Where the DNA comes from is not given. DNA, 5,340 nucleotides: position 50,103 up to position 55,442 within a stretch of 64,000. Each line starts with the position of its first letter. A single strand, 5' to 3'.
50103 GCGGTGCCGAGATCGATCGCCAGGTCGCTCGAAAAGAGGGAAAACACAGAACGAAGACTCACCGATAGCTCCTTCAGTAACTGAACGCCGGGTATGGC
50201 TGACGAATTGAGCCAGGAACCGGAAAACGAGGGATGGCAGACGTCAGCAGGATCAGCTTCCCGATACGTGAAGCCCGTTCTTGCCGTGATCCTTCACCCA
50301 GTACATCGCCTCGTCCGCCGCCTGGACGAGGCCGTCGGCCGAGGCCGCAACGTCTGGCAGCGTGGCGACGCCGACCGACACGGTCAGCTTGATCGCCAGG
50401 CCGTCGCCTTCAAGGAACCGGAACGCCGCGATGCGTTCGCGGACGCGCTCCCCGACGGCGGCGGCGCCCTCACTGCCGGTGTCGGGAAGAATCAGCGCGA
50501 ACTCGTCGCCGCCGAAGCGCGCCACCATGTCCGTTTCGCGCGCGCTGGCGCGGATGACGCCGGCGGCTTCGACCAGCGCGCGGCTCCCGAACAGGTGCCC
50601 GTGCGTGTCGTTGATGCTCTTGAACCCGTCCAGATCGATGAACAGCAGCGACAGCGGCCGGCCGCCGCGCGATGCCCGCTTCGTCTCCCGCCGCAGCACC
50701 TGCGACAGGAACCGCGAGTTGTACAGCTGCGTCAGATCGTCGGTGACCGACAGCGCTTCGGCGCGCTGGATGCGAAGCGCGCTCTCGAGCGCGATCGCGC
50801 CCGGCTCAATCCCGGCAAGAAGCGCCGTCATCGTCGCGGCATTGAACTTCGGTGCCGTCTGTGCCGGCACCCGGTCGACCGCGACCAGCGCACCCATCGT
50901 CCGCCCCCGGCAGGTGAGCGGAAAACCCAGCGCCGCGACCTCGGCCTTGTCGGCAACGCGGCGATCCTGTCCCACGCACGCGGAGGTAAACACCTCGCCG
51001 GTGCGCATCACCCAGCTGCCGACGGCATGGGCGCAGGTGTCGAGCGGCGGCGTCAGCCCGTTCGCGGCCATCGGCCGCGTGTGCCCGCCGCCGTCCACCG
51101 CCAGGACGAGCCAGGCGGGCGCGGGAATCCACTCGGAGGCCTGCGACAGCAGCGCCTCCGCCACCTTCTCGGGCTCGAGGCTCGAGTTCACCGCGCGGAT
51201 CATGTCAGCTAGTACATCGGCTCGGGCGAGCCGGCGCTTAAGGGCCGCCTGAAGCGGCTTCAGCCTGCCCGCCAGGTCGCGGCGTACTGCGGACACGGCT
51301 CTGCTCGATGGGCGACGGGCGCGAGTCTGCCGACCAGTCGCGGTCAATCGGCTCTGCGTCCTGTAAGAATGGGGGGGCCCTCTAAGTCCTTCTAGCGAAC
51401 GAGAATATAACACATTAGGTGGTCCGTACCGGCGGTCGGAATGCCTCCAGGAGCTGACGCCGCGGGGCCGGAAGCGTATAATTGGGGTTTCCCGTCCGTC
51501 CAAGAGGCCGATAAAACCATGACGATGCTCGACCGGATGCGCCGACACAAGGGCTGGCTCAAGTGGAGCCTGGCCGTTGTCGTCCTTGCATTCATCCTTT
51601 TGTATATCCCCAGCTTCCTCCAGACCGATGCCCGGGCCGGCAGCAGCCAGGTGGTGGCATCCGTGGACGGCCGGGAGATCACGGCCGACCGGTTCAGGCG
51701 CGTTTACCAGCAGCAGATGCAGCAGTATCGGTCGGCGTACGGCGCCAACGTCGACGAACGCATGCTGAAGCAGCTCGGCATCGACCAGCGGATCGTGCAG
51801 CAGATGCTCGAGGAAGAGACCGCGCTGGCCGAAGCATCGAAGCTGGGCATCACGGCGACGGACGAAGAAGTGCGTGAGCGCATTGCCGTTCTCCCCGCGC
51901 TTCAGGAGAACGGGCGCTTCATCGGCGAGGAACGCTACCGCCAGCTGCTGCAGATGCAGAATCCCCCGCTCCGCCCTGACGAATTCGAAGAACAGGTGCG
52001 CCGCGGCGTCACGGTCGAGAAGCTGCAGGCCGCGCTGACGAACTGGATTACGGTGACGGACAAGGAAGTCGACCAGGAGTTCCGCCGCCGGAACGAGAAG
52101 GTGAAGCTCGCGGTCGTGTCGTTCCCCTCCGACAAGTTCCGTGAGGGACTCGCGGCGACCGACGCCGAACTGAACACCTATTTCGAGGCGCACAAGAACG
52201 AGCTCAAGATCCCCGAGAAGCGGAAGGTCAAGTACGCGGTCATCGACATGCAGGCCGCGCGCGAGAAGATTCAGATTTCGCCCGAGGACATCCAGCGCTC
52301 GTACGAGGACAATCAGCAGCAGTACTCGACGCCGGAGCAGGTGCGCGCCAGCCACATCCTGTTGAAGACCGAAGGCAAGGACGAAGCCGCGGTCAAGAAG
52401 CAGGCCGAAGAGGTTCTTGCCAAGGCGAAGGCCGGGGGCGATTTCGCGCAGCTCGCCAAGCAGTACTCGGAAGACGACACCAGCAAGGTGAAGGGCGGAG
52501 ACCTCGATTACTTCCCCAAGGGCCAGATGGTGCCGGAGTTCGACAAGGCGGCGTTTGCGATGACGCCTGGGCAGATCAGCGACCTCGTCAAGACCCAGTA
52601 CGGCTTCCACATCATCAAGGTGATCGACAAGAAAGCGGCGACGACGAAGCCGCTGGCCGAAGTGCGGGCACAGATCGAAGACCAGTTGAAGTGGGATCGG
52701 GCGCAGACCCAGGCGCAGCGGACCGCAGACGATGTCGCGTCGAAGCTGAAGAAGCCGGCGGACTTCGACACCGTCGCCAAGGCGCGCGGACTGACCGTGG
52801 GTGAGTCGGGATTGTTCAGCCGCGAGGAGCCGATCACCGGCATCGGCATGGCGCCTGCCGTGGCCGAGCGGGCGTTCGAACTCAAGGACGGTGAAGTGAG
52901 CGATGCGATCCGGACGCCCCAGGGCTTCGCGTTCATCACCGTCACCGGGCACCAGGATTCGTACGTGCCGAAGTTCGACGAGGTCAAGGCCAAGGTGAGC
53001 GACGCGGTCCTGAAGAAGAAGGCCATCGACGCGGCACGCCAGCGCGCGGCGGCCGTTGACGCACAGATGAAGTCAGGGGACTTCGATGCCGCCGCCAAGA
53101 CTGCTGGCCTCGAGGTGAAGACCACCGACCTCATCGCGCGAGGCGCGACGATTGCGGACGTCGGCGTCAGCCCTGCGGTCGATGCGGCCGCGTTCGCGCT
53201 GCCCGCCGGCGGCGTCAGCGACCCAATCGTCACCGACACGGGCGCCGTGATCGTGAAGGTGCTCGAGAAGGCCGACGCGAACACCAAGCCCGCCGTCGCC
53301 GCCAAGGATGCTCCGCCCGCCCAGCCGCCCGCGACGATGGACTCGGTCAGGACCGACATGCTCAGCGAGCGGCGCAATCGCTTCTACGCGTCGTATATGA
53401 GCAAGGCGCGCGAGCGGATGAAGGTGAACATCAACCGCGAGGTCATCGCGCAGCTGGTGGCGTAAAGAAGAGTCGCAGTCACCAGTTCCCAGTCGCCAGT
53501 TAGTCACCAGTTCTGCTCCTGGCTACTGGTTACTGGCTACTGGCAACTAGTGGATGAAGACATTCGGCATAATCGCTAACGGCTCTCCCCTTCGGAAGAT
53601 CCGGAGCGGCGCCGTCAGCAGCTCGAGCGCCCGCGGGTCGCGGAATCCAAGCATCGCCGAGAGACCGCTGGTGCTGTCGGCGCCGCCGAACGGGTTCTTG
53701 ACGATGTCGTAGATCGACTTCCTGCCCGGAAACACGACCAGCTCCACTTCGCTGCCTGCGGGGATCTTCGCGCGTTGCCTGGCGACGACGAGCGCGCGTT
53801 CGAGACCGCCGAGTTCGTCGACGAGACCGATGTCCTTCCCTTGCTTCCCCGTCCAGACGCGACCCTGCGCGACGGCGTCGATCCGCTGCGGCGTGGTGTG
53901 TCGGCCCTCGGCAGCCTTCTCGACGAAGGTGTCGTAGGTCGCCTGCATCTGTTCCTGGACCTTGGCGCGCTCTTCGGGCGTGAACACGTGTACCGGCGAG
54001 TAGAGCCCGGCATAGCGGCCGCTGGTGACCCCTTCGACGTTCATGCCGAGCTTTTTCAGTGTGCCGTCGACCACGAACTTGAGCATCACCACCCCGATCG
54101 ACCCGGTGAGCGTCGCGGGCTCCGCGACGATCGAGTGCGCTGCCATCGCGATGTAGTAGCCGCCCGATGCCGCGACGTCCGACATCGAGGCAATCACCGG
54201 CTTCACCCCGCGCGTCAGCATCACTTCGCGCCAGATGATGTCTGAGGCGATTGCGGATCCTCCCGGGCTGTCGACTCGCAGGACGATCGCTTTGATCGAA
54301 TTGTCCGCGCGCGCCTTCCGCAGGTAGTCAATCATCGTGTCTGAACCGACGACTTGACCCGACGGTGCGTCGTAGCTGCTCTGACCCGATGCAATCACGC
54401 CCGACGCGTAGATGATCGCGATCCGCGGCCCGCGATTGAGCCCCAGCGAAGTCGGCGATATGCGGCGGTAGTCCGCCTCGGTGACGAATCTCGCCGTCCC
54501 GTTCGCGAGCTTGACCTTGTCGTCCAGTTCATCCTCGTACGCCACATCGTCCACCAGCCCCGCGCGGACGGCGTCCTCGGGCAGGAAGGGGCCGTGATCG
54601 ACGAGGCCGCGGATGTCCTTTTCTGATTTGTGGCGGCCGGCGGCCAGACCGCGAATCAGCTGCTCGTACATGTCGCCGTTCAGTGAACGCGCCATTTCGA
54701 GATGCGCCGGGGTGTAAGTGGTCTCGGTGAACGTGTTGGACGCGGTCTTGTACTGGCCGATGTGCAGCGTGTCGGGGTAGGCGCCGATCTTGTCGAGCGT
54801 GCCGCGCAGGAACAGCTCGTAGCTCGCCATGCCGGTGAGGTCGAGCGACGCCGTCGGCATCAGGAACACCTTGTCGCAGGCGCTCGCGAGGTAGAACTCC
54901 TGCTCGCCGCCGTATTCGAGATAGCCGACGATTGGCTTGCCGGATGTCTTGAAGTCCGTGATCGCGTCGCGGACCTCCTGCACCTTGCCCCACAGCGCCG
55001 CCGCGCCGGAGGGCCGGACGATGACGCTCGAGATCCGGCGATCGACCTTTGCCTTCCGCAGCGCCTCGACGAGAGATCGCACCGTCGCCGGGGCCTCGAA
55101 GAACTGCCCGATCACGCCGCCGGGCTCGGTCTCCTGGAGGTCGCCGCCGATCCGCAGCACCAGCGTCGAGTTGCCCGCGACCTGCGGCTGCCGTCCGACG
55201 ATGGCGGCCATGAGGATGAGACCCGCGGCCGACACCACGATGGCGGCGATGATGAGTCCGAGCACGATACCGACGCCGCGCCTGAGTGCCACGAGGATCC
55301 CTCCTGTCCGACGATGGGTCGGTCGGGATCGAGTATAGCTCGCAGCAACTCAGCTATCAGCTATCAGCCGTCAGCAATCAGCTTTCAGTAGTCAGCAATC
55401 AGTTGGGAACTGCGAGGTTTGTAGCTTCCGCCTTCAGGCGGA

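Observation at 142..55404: A multi-family heptanucleotide tandem-repeat system occupies nearly every native intergenic spacer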

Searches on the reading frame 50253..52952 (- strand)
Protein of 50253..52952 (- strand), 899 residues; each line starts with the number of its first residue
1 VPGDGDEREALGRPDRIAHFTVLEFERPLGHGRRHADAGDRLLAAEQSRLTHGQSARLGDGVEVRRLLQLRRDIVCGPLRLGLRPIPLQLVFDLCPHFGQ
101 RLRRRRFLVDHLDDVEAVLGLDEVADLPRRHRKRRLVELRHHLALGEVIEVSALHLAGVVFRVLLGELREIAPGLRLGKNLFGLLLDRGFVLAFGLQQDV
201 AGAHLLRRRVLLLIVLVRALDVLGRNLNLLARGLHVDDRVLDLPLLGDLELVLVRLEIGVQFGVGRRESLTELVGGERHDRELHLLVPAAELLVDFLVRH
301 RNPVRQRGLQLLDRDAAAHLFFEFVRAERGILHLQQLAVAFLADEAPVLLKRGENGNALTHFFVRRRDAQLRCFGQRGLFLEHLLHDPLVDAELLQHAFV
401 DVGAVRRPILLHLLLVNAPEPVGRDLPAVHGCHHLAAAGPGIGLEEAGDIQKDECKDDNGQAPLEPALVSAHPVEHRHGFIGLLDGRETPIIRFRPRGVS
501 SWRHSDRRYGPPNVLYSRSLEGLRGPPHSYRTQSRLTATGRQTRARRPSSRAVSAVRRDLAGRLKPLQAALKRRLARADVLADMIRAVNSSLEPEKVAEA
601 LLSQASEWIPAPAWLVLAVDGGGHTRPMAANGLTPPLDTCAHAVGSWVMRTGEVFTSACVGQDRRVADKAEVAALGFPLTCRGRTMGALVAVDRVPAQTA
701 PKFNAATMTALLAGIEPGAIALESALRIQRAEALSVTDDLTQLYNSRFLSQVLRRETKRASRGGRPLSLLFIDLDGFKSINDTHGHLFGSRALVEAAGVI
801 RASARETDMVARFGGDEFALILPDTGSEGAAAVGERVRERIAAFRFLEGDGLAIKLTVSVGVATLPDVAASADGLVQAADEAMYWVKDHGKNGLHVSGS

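Call 52: search_protein_families(library=pfam, proteins=[window:50253-52952:-], max_evalue=0.001)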
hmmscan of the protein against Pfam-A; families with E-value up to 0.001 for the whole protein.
window:50253-52952:- (899 aa): 1 family
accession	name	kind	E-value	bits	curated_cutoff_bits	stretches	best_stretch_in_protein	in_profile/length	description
PF00990.26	GGDEF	-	1.8e-42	145.3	23.8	1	736-892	2-160/161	Diguanylate cyclase, GGDEF domain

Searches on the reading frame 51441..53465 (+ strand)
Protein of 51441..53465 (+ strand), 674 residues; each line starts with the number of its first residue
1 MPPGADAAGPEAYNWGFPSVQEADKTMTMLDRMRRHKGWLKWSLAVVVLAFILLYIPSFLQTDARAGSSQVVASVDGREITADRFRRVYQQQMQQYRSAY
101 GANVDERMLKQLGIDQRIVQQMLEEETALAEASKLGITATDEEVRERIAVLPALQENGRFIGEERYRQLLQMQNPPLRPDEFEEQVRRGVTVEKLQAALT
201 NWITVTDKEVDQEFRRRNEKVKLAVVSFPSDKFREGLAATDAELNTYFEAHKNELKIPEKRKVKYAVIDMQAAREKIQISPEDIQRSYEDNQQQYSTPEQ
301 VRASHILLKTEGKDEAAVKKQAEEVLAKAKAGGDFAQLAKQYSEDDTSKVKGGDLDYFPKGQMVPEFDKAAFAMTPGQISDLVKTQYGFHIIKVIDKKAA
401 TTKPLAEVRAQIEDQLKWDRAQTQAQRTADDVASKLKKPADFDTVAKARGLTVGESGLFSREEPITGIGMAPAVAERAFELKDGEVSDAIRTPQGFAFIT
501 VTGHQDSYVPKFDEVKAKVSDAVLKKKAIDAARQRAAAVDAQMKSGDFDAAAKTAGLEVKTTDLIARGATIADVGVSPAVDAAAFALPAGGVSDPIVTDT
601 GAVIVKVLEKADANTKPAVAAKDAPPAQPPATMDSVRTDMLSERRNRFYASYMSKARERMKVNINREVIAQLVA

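Call 9: search_protein_families(library=ncbifam, proteins=[window:51441-53465:+])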
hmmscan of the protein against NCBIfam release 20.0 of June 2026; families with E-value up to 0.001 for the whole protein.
window:51441-53465:+ (674 aa): 11 families
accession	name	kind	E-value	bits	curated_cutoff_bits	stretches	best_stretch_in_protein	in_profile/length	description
NF008054.0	PRK10788.1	equivalog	7.2e-66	223.2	493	1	37-589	11-552/626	peptidylprolyl isomerase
NF000809.0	PRK00059.1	equivalog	1.1e-55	189.4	303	3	271-431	166-321/336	peptidylprolyl isomerase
NF002824.0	PRK02998.1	subfamily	2.3e-37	128.9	360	2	292-444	128-268/283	peptidylprolyl isomerase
NF002827.0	PRK03002.1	equivalog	2.5e-37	128.5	343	2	284-422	120-248/285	peptidylprolyl isomerase PrsA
NF002846.0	PRK03095.1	equivalog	5.2e-31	108.2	361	1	283-441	115-262/287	peptidylprolyl isomerase PrsA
TIGR02933.1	nifM_nitrog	equivalog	3.1e-21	76.4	168.2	1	274-427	97-249/256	nitrogen fixation protein NifM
NF003356.0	PRK04405.1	subfamily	4.5e-19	68.6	339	1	266-416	116-253/299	peptidylprolyl isomerase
NF011969.0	PRK15441.1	equivalog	1.9e-18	66.7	127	1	319-397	15-92/93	peptidylprolyl isomerase PpiC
NF008038.0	PRK10770.1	equivalog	5.2e-16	58.5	394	1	299-399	283-385/431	peptidylprolyl isomerase SurA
NF051879.1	TDE1658_narrow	equivalog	1.2e-08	34.4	340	1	195-406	77-299/342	MOSP complex formation periplasmic protein, TDE1658 family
TIGR02925.1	cis_trans_EpsD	equivalog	2.1e-05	24.3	108.9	1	48-124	5-81/232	EpsD family peptidyl-prolyl cis-trans isomerase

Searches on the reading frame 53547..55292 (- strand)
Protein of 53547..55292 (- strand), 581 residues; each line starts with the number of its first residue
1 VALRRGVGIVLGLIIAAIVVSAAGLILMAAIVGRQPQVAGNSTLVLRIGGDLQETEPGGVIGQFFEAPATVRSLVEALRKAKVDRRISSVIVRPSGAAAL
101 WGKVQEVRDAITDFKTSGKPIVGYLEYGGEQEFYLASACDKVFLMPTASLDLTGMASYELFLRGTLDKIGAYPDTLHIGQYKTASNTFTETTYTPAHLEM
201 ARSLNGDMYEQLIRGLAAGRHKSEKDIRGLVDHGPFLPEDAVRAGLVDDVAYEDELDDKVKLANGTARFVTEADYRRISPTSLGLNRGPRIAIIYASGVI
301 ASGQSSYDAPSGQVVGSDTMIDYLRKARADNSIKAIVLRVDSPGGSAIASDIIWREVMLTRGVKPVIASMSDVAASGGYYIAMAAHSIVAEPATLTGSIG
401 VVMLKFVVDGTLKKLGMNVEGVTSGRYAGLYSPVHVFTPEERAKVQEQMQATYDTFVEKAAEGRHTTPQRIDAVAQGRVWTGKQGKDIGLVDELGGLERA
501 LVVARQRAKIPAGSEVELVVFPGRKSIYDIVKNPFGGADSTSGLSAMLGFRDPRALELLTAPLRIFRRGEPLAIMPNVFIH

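Call 9: search_protein_families(library=ncbifam, proteins=[window:53547-55292:-])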
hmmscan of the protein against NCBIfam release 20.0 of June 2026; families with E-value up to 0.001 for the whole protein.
window:53547-55292:- (581 aa): 5 families
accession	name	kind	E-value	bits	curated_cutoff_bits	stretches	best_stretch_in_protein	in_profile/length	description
TIGR00705.1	SppA_67K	equivalog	5e-107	358.7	311.45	1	13-511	12-528/590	signal peptide peptidase SppA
NF008195.0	PRK10949.1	equivalog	1.2e-74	251.6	746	1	73-511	99-543/618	signal peptide peptidase SppA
TIGR00706.1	SppA_dom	equivalog_domain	2e-70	236.7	155.45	2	290-506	1-205/208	signal peptide peptidase SppA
NF008745.0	PRK11778.1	equivalog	4.7e-23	81.9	259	1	335-507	132-303/345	protease SohB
NF045542.1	Clp_rel_HeadMat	equivalog_domain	0.00098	19.1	120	1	324-392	27-91/165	head maturation protease, ClpP-related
